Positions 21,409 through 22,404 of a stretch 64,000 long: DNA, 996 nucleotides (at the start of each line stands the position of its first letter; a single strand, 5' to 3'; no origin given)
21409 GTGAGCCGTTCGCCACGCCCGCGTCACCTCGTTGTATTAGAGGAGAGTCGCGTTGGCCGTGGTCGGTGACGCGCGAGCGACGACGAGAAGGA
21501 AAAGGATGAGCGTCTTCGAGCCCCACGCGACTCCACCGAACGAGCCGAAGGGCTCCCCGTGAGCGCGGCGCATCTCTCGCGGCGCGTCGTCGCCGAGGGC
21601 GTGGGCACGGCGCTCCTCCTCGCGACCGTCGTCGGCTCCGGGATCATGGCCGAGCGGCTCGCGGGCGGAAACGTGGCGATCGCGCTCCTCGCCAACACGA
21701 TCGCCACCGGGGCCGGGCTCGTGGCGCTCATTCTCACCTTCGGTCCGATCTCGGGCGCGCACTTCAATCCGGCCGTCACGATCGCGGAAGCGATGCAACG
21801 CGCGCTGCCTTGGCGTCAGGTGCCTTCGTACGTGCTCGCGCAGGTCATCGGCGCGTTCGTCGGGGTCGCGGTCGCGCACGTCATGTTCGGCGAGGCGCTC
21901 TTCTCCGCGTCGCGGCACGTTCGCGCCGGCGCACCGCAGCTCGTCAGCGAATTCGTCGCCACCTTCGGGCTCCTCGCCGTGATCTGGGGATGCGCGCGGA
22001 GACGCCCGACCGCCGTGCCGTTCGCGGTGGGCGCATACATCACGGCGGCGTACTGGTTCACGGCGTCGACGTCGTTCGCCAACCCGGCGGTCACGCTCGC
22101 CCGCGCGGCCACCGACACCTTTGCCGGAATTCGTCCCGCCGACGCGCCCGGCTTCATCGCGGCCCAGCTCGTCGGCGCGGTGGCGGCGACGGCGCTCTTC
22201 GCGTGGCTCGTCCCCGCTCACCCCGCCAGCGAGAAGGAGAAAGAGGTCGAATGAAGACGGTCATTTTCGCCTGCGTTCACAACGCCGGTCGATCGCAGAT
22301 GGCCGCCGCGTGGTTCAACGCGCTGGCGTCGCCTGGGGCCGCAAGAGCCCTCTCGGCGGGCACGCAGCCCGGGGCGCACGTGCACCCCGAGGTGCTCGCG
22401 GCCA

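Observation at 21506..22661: Minimal arsenic module: GTG-start MIP channel translationally coupled to LMW-phosphatase-type ArsC, with a possible 18-codon leader ORF and no arsR or arsB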

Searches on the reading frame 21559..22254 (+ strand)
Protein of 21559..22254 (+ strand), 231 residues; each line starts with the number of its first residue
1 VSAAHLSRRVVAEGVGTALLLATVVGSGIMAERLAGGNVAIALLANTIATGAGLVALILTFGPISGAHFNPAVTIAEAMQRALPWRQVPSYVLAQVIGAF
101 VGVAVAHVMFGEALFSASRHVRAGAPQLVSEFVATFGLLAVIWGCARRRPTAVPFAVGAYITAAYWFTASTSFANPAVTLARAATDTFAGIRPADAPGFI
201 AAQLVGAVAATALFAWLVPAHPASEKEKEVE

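Call 4: search_protein_families(library=ncbifam, proteins=[window:21559-22254:+], max_evalue=0.01)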
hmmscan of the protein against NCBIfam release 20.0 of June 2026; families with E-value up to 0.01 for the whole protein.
window:21559-22254:+ (231 aa): 4 families
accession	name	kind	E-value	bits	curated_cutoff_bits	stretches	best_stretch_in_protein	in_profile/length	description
TIGR00861.1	MIP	subfamily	1.9e-29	103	171.25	2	12-170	1-179/224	MIP family channel protein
NF003838.0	PRK05420.1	equivalog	1.4e-18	67.2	256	1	7-158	2-167/231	aquaporin Z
NF045553.1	AquGlycerPorinGla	equivalog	1.4e-15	57.3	400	1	9-108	8-107/290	aquaglyceroporin Gla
NF043012.1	LacAcidTportLarD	equivalog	4.4e-08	32.9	390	1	9-118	3-109/237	D/L-lactic acid transporter LarD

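Call 6: search_protein_families(library=pfam, proteins=[window:21559-22254:+], max_evalue=0.01)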
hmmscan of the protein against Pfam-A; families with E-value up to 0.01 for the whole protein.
window:21559-22254:+ (231 aa): 1 family
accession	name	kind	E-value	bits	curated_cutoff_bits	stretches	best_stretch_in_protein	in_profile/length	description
PF00230.25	MIP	-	4.4e-30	105.6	25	2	4-164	5-174/222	Major intrinsic protein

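Call 8: search_solved_structures(query=window:21559-22254:+, max_evalue=0.001, show_alignments=3)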
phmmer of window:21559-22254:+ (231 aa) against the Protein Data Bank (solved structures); distinct sequences matched with E-value up to 0.001: 62 (the best 60 are shown).
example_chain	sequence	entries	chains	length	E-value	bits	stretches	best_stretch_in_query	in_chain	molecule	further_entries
7nl4_A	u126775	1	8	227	1.1e-13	54.8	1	4-191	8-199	Aquaporin NIP2-1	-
8y8n_A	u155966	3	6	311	2.9e-13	53.4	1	6-127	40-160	Aquaporin-3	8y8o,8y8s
8y8p_A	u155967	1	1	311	2.9e-13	53.4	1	6-127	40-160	Aquaporin-3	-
7cjs_A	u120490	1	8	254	4e-13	52.9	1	6-191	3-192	Aquaporin NIP2-1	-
9qsx_A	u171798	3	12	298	4.7e-13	52.7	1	6-127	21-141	Aquaporin-3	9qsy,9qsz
8y8q_A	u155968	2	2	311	7.6e-13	52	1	6-127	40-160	Aquaporin-3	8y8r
2evu_A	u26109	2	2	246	4e-11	46.4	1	5-103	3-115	Aquaporin aqpM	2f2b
8jy8_A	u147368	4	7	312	5.8e-11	45.9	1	9-114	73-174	Aquaglyceroporin 2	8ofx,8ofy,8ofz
8jy6_A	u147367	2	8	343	6.1e-11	45.8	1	9-114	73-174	Aquaglyceroporin 2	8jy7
6f7h_A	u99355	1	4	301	2.6e-10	43.8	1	6-134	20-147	Aquaporin-10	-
6kxw_A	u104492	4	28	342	4.2e-10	43.1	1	8-140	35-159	Aquaporin-7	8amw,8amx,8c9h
6qzi_A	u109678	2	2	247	4.5e-10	43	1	10-140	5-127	Aquaporin-7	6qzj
6n1g_A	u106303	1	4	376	5.1e-10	42.8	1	8-140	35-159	Aquaporin-7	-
8y8v_A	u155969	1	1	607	1.3e-09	41.5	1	8-140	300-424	Green fluorescent protein,Aquaporin-7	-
3ne2_A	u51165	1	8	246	1.5e-09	41.3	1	6-217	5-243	Probable aquaporin AqpM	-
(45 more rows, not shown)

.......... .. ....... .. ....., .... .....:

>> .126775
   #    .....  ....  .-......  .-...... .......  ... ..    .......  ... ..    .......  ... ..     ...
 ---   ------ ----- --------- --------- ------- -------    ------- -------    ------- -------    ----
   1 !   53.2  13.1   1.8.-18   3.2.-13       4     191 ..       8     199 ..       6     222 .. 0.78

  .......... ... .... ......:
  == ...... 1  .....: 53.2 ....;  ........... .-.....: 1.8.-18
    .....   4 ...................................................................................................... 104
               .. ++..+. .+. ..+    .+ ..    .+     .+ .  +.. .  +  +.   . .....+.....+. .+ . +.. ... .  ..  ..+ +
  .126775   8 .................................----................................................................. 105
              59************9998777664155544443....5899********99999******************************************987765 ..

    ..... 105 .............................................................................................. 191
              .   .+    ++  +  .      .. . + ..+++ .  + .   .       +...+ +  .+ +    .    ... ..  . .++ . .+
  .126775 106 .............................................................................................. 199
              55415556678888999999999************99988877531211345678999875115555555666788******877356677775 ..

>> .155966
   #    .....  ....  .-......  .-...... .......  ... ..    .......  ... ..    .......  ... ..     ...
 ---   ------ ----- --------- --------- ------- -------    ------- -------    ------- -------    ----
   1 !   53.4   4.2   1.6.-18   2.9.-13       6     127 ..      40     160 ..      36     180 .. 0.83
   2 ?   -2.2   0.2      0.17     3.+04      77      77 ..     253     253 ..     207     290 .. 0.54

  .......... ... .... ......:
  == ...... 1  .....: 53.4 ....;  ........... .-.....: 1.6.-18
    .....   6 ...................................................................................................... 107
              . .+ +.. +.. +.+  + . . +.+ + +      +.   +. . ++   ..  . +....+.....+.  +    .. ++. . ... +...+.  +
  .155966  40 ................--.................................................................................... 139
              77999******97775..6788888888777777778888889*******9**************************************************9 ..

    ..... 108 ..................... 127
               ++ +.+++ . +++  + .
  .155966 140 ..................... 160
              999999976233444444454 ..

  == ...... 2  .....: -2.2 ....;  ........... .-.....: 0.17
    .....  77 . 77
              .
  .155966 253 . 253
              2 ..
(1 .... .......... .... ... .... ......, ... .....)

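Call 10: find_homologous_proteins(query=window:21559-22254:+, max_evalue=1e-10)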
Query window:21559-22254:+ (231 aa): 8000 proteins with E <= 1e-10 among 8000 candidates; the best 120 are listed.
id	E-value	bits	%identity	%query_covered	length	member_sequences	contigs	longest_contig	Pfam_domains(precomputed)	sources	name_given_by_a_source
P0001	7.4e-130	449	96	100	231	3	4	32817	PF00230.26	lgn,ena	-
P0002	1.2e-110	386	84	95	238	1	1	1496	PF00230.26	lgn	-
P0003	1.4e-110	386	85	97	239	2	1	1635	PF00230.26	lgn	-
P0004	8.2e-110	384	87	91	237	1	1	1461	PF00230.26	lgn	-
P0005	1.2e-108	380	82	96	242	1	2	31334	PF00230.26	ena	-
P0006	2.0e-108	379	85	93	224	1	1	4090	PF00230.26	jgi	jgi:glycerol uptake facilitator-like aquaporin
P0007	2.2e-108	379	80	97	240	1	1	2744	PF00230.26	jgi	jgi:glycerol uptake facilitator-like aquaporin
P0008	2.3e-107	376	82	96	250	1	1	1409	PF00230.26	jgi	jgi:glycerol uptake facilitator-like aquaporin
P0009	2.7e-107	375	82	96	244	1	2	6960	PF00230.26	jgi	jgi:glycerol uptake facilitator-like aquaporin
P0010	3.1e-107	375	82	96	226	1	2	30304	PF00230.26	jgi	jgi:glycerol uptake facilitator-like aquaporin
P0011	3.3e-107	375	83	94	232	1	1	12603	PF00230.26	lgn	-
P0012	4.3e-107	375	84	94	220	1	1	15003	PF00230.26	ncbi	-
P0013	5.5e-107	374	82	96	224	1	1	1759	PF00230.26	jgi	jgi:glycerol uptake facilitator-like aquaporin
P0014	7.8e-107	374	77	98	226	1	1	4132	PF00230.26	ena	-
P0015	8.3e-107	374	83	94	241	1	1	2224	PF00230.26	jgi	jgi:glycerol uptake facilitator-like aquaporin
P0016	8.8e-107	374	82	94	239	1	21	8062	PF00230.26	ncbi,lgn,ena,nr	ncbi:MAG: aquaporin family protein [Myxococcales bacterium]|nr:aquaporin family protein [Myxococcale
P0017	9.2e-107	374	82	95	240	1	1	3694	PF00230.26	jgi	jgi:glycerol uptake facilitator-like aquaporin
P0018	9.2e-107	374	82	94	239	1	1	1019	PF00230.26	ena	-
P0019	1.0e-106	374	83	94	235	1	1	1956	PF00230.26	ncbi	-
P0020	1.0e-106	374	83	94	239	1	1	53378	PF00230.26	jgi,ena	jgi:glycerol uptake facilitator-like aquaporin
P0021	1.1e-106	373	83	94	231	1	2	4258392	PF00230.26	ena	-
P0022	1.3e-106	373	82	94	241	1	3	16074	PF00230.26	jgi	jgi:glycerol uptake facilitator-like aquaporin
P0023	1.3e-106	373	83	93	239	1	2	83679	PF00230.26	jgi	jgi:glycerol uptake facilitator-like aquaporin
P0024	1.4e-106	373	83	93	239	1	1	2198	PF00230.26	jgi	-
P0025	1.5e-106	373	80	100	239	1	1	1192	PF00230.26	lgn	-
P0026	1.7e-106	373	82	96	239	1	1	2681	PF00230.26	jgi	jgi:glycerol uptake facilitator-like aquaporin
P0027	1.7e-106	373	86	85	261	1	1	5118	PF00230.26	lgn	-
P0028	1.8e-106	373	80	100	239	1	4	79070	PF00230.26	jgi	jgi:glycerol uptake facilitator-like aquaporin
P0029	1.8e-106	373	81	96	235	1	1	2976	PF00230.26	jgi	jgi:glycerol uptake facilitator-like aquaporin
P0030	1.8e-106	373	83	94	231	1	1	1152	PF00230.26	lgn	-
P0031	2.1e-106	373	81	97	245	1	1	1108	PF00230.26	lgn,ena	-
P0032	2.1e-106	373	81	97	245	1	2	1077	PF00230.26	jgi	-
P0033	2.1e-106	373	83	94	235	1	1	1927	PF00230.26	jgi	jgi:glycerol uptake facilitator-like aquaporin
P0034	2.3e-106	372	84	94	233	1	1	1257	PF00230.26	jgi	jgi:glycerol uptake facilitator-like aquaporin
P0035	2.4e-106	372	81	94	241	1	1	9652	PF00230.26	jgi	jgi:glycerol uptake facilitator-like aquaporin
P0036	2.6e-106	372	81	97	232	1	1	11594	PF00230.26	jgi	jgi:glycerol uptake facilitator-like aquaporin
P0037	2.7e-106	372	80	99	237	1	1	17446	PF00230.26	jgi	jgi:glycerol uptake facilitator-like aquaporin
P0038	2.8e-106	372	81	96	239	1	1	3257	PF00230.26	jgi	jgi:glycerol uptake facilitator-like aquaporin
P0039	3.2e-106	372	82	94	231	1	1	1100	PF00230.26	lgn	-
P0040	3.4e-106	372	82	97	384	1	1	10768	PF00230.26,PF01451.28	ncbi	-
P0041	3.7e-106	372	81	94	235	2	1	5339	PF00230.26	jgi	jgi:glycerol uptake facilitator-like aquaporin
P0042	3.8e-106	372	82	96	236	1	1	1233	PF00230.26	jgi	-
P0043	3.8e-106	372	82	94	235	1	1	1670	PF00230.26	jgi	jgi:glycerol uptake facilitator-like aquaporin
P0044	3.8e-106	372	83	94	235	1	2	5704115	PF00230.26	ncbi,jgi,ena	jgi:glycerol uptake facilitator-like aquaporin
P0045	3.9e-106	372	79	96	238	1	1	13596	PF00230.26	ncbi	-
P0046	4.3e-106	372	81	98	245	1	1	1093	PF00230.26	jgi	jgi:glycerol uptake facilitator-like aquaporin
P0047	4.3e-106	372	83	93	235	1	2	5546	PF00230.26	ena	-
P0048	4.7e-106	371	82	94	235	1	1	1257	PF00230.26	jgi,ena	jgi:glycerol uptake facilitator-like aquaporin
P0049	4.7e-106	371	78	100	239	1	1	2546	PF00230.26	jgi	jgi:glycerol uptake facilitator-like aquaporin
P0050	4.8e-106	371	78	100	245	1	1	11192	PF00230.26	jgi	jgi:glycerol uptake facilitator-like aquaporin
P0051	5.2e-106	371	81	96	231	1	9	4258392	PF00230.26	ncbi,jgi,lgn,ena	jgi:glycerol uptake facilitator-like aquaporin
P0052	5.7e-106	371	83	93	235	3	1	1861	PF00230.26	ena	-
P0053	6.3e-106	371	82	94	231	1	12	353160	PF00230.26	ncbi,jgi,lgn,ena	jgi:glycerol uptake facilitator-like aquaporin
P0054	6.9e-106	371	81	95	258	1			PF00230.26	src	-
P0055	6.9e-106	371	80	97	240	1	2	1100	PF00230.26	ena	-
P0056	7.2e-106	371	83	94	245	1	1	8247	PF00230.26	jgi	jgi:glycerol uptake facilitator-like aquaporin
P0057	7.4e-106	371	83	94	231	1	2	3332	PF00230.26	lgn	-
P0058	8.0e-106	371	80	97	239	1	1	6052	PF00230.26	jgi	jgi:glycerol uptake facilitator-like aquaporin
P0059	8.2e-106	371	84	95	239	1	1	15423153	PF00230.26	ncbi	ncbi:MIP/aquaporin family protein [Sorangium sp. So ce269]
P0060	8.2e-106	371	83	94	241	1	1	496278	PF00230.26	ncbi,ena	-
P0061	9.6e-106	370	82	93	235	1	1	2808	PF00230.26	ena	-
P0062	9.8e-106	370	76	99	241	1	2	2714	PF00230.26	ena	-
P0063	9.8e-106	370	82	94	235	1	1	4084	PF00230.26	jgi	jgi:glycerol uptake facilitator-like aquaporin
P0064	9.9e-106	370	83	94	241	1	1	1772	PF00230.26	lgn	-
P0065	1.0e-105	370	81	97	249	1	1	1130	PF00230.26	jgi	jgi:glycerol uptake facilitator-like aquaporin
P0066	1.1e-105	370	81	94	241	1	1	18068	PF00230.26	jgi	jgi:glycerol uptake facilitator-like aquaporin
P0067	1.1e-105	370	75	100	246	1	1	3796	PF00230.26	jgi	jgi:glycerol uptake facilitator-like aquaporin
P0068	1.2e-105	370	78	97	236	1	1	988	PF00230.26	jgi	jgi:glycerol uptake facilitator-like aquaporin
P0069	1.4e-105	370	81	98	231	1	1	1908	PF00230.26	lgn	-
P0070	1.4e-105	370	79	98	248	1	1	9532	PF00230.26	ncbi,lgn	-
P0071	1.6e-105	370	82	94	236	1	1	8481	PF00230.26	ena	-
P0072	1.8e-105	370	82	94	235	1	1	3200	PF00230.26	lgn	-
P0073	1.9e-105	369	78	98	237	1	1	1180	PF00230.26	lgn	-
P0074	2.0e-105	369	78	97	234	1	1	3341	PF00230.26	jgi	jgi:glycerol uptake facilitator-like aquaporin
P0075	2.0e-105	369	83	94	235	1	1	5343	PF00230.26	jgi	jgi:glycerol uptake facilitator-like aquaporin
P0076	2.1e-105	369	82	97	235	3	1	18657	PF00230.26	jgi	jgi:glycerol uptake facilitator-like aquaporin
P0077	2.2e-105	369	77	98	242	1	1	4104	PF00230.26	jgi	jgi:glycerol uptake facilitator-like aquaporin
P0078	2.2e-105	369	82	93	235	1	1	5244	PF00230.26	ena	-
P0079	2.2e-105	369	81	95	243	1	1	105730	PF00230.26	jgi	jgi:glycerol uptake facilitator-like aquaporin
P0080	2.3e-105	369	80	96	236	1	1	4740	PF00230.26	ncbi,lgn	-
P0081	2.4e-105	369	81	94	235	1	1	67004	PF00230.26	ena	-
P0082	2.4e-105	369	83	94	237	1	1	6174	PF00230.26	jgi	jgi:glycerol uptake facilitator-like aquaporin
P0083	2.4e-105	369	80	97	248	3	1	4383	PF00230.26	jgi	-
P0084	2.9e-105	369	81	94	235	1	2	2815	PF00230.26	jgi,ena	jgi:glycerol uptake facilitator-like aquaporin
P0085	3.0e-105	369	83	94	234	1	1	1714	PF00230.26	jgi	-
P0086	3.2e-105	369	80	96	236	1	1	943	PF00230.26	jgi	-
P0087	3.3e-105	369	78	98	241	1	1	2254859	PF00230.26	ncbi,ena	-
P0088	3.3e-105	369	81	96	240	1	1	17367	PF00230.26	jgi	jgi:glycerol uptake facilitator-like aquaporin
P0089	3.5e-105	369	82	93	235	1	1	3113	PF00230.26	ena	-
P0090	3.5e-105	369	80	97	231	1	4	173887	PF00230.26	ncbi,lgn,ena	-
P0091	3.8e-105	368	84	95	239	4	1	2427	PF00230.26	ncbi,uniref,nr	ncbi:MIP family channel protein [Sorangium cellulosum]|uniref:MIP family channel protein n=1 Tax=Sor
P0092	4.0e-105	368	83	94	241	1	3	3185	PF00230.26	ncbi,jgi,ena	jgi:glycerol uptake facilitator-like aquaporin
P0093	4.0e-105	368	77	98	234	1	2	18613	PF00230.26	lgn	-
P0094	4.0e-105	368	81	96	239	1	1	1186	PF00230.26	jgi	jgi:glycerol uptake facilitator-like aquaporin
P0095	4.5e-105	368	78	97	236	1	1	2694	PF00230.26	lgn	-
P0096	4.5e-105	368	79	97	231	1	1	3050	PF00230.26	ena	-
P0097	4.6e-105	368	80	95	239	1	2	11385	PF00230.26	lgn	-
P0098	4.7e-105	368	81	94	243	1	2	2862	PF00230.26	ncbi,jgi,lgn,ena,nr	ncbi:MAG TPA: MIP/aquaporin family protein [Polyangiaceae bacterium]|nr:MIP/aquaporin family protein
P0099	4.8e-105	368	77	100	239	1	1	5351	PF00230.26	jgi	jgi:glycerol uptake facilitator-like aquaporin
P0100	4.8e-105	368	82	92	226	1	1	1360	PF00230.26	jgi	jgi:glycerol uptake facilitator-like aquaporin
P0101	4.9e-105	368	81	97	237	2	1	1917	PF00230.26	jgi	jgi:glycerol uptake facilitator-like aquaporin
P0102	5.0e-105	368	79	99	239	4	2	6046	PF00230.26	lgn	-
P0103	5.0e-105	368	82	94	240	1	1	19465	PF00230.26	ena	-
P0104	5.5e-105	368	82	96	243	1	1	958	PF00230.26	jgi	jgi:glycerol uptake facilitator-like aquaporin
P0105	5.6e-105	368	80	96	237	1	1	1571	PF00230.26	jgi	jgi:glycerol uptake facilitator-like aquaporin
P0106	5.6e-105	368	78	99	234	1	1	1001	PF00230.26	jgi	-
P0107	5.7e-105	368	81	98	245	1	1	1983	PF00230.26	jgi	jgi:glycerol uptake facilitator-like aquaporin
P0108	6.1e-105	368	80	98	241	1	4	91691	PF00230.26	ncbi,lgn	-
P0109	6.2e-105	368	84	95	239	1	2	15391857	PF00230.26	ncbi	ncbi:aquaporin [Sorangium sp. So ce118]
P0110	7.0e-105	368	79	100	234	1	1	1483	PF00230.26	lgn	-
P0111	7.6e-105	367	82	94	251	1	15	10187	PF00230.26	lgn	-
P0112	7.8e-105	367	82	93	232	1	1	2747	PF00230.26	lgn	-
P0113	8.7e-105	367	81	94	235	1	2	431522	PF00230.26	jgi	jgi:glycerol uptake facilitator-like aquaporin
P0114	8.8e-105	367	82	94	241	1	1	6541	PF00230.26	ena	-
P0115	9.0e-105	367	80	98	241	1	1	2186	PF00230.26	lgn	-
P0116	9.0e-105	367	80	97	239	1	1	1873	PF00230.26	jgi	jgi:glycerol uptake facilitator-like aquaporin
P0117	9.1e-105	367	81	96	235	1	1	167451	PF00230.26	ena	-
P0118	9.1e-105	367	80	98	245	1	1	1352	PF00230.26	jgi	jgi:glycerol uptake facilitator-like aquaporin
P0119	9.4e-105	367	81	96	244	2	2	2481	PF00230.26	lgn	-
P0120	9.7e-105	367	84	94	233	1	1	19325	PF00230.26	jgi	jgi:glycerol uptake facilitator-like aquaporin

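Call 11: find_related_loci(query=window:21559-22254:+, collection=genome_contigs, flank=6000)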
Query window:21559-22254:+ (231 aa) in genome_contigs; peptide patterns used: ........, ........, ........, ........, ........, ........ (x = any residue, [..] = any of these).
600 stretches matched a pattern (row limit reached: there are more); 588 encode a relative of the query (tblastn E <= 1e-3); the best 80 are kept; 80 distinct loci.
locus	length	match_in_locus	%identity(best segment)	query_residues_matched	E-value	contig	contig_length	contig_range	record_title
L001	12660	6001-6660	79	8-227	4e-108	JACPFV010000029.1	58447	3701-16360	MAG: Gammaproteobacteria bacterium isolate NC_groundwater_370_Ag_B-0.1um_69_14 GD18-4_B1_scaffold_597924, whole genome s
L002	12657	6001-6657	83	4-222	8e-107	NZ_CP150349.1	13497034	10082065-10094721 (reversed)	Sorangium sp. So ce726 chromosome, complete genome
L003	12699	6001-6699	74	4-229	6e-106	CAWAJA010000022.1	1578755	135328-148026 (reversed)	MAG: uncultured Acidobacteriaceae bacterium isolate MFD02579.bin.2.7 genome assembly, contig: contig_8618, whole genome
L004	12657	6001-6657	78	5-223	4e-102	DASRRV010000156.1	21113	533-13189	MAG TPA_asm: Candidatus Sulfotelmatobacter sp. isolate SMAG_U5163 k141_3105793, whole genome shotgun sequence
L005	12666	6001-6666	76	8-229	3e-102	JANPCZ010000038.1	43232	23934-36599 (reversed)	MAG: Myxococcales bacterium isolate VAR_78_metabat_446 VAR_78_k141_1676563, whole genome shotgun sequence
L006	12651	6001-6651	77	6-222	7e-102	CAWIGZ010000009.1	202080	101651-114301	MAG: uncultured proteobacterium isolate MFD05502.bin.2.69 genome assembly, contig: contig_49374, whole genome shotgun se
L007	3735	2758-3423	76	5-226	1e-102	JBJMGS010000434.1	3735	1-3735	MAG: Pyrinomonadaceae bacterium isolate H2_16_all_fractions_metab_121_65_12 k255_9025687, whole genome shotgun sequence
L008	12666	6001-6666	72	6-227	2e-101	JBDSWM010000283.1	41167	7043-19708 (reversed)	MAG: Fibrobacteria bacterium isolate cluster1_bin.628 k127_15207957, whole genome shotgun sequence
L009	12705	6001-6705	71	6-231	4e-100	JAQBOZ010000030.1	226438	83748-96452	MAG: Chlorobiota bacterium isolate RYN_334 scaffold_4302202, whole genome shotgun sequence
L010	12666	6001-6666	73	6-227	3e-100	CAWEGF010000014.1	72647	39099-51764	MAG: uncultured Verrucomicrobiae bacterium isolate MFD01213.bin.2.98 genome assembly, contig: contig_23663, whole genome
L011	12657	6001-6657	83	4-222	8e-100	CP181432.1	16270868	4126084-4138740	Sorangium sp. So ce1128 chromosome, complete genome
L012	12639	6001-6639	78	5-217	3e-99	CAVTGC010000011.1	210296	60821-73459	MAG: uncultured Candidatus Rokubacteria bacterium isolate MFD09212.bin.1.136 genome assembly, contig: contig_4800, whole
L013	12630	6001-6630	79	8-217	7e-99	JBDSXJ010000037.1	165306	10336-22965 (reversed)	MAG: Bryobacteraceae bacterium isolate cluster1_bin.649 k127_1460462, whole genome shotgun sequence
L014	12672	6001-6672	72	4-227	2e-98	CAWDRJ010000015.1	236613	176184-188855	MAG: uncultured Acidobacteriota bacterium isolate MFD04463.bin.2.22 genome assembly, contig: contig_27561, whole genome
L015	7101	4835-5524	73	1-230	2e-98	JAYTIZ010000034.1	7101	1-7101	MAG: Gammaproteobacteria bacterium isolate GFS_287 GFS_287_33, whole genome shotgun sequence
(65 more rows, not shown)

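Call 14: find_encoding_contigs(protein=P0001, flank=8000, max_places=4)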
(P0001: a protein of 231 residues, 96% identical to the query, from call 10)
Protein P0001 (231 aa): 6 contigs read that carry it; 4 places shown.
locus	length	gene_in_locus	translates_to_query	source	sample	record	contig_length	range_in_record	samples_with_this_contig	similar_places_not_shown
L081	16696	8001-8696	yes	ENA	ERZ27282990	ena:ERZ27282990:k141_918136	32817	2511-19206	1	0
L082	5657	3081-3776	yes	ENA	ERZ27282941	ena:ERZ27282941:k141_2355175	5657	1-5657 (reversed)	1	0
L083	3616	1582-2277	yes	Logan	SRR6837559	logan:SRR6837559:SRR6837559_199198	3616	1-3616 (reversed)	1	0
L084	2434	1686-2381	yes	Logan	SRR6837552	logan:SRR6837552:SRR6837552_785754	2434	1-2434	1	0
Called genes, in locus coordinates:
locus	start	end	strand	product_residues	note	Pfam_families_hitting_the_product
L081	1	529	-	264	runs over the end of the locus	PF26309:DUF8082 (weak)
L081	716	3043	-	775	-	PF00580:UvrD-helicase, PF13245:AAA_19, PF13604:AAA_30 (faint), PF01443:Viral_helicase1 (faint), PF13361:UvrD_C, PF13538:UvrD_C_2 (faint)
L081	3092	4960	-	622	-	PF02516:STT3 (weak), PF13231:PMT_2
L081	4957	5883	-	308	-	-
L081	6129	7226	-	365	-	-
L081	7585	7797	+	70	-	-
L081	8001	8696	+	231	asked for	PF00230:MIP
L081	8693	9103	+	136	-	PF01451:LMWPc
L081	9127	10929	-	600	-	PF00884:Sulfatase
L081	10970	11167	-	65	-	-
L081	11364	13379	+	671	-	PF02830:V4R (weak), PF02518:HATPase_c, PF00072:Response_reg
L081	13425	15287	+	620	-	PF01266:DAO (faint), PF01494:FAD_binding_3, PF04820:Trp_halogenase (weak)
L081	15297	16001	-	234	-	-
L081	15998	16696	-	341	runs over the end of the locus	-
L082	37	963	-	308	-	-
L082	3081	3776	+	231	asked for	PF00230:MIP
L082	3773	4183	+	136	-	PF01451:LMWPc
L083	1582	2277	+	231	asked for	PF00230:MIP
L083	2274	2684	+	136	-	PF01451:LMWPc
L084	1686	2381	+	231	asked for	PF00230:MIP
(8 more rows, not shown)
